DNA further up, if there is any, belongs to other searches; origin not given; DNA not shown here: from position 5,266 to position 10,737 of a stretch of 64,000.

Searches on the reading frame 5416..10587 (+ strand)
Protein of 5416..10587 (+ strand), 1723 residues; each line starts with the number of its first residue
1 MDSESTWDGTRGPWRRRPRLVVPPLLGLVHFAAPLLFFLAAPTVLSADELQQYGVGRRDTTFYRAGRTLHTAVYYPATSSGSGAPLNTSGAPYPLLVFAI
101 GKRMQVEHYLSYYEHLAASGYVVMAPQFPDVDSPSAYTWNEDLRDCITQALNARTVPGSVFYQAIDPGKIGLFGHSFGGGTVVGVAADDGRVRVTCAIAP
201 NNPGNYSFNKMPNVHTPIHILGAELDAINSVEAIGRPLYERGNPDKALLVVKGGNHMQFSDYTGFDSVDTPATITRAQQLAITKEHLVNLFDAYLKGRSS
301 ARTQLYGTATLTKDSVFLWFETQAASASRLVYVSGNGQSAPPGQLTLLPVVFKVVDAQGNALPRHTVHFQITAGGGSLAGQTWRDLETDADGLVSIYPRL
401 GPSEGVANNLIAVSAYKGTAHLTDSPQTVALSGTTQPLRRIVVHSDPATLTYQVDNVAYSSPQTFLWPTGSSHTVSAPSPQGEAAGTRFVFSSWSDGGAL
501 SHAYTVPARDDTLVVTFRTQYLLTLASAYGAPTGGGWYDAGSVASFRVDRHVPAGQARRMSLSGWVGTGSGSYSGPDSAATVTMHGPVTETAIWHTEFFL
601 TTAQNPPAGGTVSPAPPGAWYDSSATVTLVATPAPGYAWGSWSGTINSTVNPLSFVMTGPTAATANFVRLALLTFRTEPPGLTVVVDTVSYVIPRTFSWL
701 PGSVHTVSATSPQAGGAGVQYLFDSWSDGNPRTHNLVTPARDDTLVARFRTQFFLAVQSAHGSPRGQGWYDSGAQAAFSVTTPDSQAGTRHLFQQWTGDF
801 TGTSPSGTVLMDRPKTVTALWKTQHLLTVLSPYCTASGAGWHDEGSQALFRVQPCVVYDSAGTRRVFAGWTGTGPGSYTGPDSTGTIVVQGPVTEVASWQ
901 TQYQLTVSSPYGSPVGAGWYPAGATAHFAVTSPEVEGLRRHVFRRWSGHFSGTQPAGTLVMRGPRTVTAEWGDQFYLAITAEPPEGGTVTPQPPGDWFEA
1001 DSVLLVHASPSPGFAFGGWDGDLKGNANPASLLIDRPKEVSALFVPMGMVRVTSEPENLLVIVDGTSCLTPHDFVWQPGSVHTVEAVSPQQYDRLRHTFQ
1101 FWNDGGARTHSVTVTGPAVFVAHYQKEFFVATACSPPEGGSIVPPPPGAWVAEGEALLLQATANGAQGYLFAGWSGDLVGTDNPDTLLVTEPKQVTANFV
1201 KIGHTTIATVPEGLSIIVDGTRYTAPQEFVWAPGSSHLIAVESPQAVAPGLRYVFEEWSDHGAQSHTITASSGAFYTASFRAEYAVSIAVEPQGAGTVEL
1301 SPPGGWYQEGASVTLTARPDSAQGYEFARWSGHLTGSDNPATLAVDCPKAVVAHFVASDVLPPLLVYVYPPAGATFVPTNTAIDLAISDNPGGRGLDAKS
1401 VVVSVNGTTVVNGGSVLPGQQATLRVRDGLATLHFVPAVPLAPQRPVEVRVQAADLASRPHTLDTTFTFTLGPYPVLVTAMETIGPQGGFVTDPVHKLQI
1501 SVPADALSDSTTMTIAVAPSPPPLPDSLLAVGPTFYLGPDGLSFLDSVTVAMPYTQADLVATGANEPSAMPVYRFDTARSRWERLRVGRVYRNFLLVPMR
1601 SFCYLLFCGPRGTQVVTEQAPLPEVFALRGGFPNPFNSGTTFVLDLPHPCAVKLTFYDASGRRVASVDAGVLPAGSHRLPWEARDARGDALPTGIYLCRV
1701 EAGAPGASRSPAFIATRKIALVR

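Call 35: search_protein_families(library=pfam, proteins=[window:5416-10587:+], max_evalue=0.01)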
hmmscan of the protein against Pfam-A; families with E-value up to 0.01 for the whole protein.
window:5416-10587:+ (1723 aa): 11 families
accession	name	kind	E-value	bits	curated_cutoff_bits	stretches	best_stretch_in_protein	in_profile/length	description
PF18998.6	Flg_new_2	-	1.1e-39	134.7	23.6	4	1287-1357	2-71/73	Divergent InlB B-repeat domain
PF12740.14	PETase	-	1.7e-12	47.8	28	1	114-259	75-214/263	PET hydrolase-like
PF13860.13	FlgD_ig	-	7.3e-10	39.1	27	1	1640-1703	10-76/79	FlgD Ig-like domain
PF03403.19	PAF-AH_p_II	-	3.5e-08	32.8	20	1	163-263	216-314/372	Platelet-activating factor acetylhydrolase, isoform II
PF12695.13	Abhydrolase_5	-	1.9e-06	28.2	27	1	172-280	61-163/164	Alpha/beta hydrolase family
PF07224.18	Chlorophyllase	-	2.6e-06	26.9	26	1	92-190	41-138/301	Chlorophyllase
PF01738.24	DLH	-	6.8e-05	23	21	1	108-228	29-156/217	Dienelactone hydrolase family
PF00791.26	ZU5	-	0.00015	22.4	21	1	1481-1556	2-82/97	ZU5 domain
PF13205.12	Big_5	-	0.0013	19.8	23.6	0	1361-1470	3-104/105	Bacterial Ig-like domain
PF08308.17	PEGA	-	0.0014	18.9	20.8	0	1048-1084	2-39/71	PEGA domain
PF02369.22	Big_1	-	0.0018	18.8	34.9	1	351-396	22-64/93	Bacterial Ig-like domain (group 1)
